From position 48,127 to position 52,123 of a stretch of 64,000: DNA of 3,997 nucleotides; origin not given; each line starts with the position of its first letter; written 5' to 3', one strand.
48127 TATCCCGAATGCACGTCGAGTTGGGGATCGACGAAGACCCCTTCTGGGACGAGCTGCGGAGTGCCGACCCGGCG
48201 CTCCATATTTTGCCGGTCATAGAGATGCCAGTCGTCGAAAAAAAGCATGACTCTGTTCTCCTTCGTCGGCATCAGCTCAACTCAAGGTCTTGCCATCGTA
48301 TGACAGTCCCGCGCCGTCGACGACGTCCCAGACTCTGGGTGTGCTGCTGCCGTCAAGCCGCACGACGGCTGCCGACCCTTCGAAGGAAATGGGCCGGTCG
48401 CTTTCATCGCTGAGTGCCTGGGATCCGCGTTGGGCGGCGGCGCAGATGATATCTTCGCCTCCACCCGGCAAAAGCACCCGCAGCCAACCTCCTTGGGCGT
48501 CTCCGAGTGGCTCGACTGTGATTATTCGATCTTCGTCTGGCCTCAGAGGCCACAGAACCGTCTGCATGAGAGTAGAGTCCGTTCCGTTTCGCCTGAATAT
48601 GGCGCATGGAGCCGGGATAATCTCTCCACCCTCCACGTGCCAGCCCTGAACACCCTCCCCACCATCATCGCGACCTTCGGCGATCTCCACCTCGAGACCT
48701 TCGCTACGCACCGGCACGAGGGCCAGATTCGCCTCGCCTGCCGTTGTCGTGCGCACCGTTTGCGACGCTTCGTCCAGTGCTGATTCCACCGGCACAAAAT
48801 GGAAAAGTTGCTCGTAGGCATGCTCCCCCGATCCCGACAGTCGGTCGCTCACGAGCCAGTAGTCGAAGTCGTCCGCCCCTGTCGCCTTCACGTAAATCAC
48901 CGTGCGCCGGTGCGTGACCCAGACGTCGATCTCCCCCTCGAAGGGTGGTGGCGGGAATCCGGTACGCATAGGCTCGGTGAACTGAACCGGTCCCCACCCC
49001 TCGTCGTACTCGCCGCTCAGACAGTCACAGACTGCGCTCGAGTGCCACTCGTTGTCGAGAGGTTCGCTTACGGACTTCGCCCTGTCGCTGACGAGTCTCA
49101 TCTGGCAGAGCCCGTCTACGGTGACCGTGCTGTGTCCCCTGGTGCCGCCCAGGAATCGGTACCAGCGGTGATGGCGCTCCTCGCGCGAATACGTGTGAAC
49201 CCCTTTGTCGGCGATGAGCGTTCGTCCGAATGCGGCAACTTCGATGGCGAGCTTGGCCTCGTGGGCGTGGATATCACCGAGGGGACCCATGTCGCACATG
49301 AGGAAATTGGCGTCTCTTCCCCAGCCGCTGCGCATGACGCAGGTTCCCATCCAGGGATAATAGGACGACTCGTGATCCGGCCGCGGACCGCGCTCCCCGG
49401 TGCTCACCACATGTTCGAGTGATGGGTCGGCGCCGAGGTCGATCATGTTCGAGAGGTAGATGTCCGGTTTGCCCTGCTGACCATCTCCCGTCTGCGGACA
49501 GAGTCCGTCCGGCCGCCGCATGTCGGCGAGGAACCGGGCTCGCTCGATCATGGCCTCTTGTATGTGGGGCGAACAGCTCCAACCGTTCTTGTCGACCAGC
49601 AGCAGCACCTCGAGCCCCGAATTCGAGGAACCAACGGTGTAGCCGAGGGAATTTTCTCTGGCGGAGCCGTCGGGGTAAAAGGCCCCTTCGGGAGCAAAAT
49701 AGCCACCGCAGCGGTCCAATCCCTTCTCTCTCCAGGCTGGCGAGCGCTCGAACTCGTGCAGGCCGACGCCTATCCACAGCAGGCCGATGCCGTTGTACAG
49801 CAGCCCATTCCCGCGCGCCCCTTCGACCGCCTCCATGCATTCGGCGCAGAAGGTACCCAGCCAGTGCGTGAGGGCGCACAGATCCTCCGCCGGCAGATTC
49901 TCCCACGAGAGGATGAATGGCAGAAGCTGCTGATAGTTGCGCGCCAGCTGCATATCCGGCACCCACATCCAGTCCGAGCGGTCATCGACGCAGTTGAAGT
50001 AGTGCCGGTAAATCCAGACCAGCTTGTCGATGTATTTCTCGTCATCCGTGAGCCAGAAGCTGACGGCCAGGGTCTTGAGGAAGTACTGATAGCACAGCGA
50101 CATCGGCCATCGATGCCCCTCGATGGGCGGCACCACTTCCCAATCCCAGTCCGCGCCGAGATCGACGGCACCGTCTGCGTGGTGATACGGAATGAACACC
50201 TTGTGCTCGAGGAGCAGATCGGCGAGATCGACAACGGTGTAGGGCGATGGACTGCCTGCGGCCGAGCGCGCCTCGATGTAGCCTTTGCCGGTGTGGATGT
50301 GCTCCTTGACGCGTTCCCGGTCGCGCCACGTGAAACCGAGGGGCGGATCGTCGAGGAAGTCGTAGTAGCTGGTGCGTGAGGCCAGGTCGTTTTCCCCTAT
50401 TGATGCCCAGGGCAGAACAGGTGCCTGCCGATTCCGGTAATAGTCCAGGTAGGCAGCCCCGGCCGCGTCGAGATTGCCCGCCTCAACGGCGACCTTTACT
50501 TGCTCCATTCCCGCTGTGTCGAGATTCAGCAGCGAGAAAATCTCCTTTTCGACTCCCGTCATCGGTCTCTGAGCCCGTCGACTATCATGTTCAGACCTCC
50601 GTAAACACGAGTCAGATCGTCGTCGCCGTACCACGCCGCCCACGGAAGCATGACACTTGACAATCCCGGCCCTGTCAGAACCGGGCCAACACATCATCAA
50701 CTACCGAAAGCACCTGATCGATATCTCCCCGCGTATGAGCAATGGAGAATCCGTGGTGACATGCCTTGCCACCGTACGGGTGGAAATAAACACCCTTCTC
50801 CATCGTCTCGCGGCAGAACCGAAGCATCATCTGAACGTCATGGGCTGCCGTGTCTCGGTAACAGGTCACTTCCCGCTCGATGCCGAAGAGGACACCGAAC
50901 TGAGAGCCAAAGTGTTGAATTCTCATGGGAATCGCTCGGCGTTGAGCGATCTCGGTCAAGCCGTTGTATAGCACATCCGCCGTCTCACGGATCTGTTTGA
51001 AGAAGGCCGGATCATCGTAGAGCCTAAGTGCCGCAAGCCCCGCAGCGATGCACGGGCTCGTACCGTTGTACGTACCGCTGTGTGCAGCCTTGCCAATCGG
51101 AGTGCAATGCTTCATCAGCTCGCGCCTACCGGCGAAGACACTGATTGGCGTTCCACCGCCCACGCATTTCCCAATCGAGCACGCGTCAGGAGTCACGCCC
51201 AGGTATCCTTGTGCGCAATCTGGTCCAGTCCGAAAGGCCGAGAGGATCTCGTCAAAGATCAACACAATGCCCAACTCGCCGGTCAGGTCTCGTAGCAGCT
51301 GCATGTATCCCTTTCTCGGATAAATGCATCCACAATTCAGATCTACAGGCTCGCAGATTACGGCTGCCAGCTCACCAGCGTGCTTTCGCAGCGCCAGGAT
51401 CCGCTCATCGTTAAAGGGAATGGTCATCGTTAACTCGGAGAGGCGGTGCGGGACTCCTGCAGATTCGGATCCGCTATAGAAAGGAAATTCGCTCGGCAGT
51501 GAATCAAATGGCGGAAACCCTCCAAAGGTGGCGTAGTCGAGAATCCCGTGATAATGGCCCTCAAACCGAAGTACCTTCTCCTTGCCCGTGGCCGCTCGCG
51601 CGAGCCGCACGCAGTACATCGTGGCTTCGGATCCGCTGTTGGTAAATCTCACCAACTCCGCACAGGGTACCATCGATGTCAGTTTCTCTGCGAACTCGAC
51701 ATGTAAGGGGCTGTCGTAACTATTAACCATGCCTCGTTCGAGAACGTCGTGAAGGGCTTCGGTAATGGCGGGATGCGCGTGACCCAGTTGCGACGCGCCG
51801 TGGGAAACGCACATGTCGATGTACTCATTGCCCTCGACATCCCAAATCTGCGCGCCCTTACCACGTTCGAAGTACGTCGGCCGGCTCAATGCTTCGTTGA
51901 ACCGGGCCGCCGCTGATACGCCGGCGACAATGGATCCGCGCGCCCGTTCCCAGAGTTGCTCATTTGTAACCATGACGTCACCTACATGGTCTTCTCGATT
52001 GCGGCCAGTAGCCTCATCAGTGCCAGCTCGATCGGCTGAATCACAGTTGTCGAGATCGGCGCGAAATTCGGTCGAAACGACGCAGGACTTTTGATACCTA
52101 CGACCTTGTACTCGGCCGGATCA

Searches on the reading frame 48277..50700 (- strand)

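Call 117: search_protein_families(library=pfam, proteins=[window:48277-50700:-], max_evalue=0.0001)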
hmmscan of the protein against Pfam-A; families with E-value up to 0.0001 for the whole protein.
window:48277-50700:- (807 aa): 2 families
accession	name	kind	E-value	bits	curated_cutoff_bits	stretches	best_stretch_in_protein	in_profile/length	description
PF16889.11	Hepar_II_III_N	-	2.5e-24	86.7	22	1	54-418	1-324/340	Heparinase II/III N-terminus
PF07940.18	Hepar_II_III_C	-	2.3e-20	73.6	24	1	442-676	3-205/237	Heparinase II/III-like, C-terminal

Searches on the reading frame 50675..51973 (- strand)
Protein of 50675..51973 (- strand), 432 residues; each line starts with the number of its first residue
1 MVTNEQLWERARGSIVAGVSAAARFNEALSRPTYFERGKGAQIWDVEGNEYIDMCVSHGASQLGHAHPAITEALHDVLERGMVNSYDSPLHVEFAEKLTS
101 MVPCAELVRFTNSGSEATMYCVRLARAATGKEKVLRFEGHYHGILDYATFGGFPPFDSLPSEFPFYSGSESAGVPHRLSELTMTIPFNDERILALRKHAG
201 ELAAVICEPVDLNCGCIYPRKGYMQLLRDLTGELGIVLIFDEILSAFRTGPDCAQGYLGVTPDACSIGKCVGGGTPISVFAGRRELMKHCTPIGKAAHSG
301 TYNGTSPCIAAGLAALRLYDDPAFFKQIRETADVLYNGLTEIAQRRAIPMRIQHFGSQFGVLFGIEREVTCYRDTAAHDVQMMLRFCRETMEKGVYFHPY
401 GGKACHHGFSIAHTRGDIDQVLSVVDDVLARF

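Call 117: search_protein_families(library=pfam, proteins=[window:50675-51973:-], max_evalue=0.0001)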
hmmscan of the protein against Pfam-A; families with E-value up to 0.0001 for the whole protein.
window:50675-51973:- (432 aa): 1 family
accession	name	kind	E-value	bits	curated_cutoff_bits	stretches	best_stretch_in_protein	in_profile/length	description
PF00202.27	Aminotran_3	-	3e-58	197.9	30.5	1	33-427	11-401/403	Aminotransferase class-III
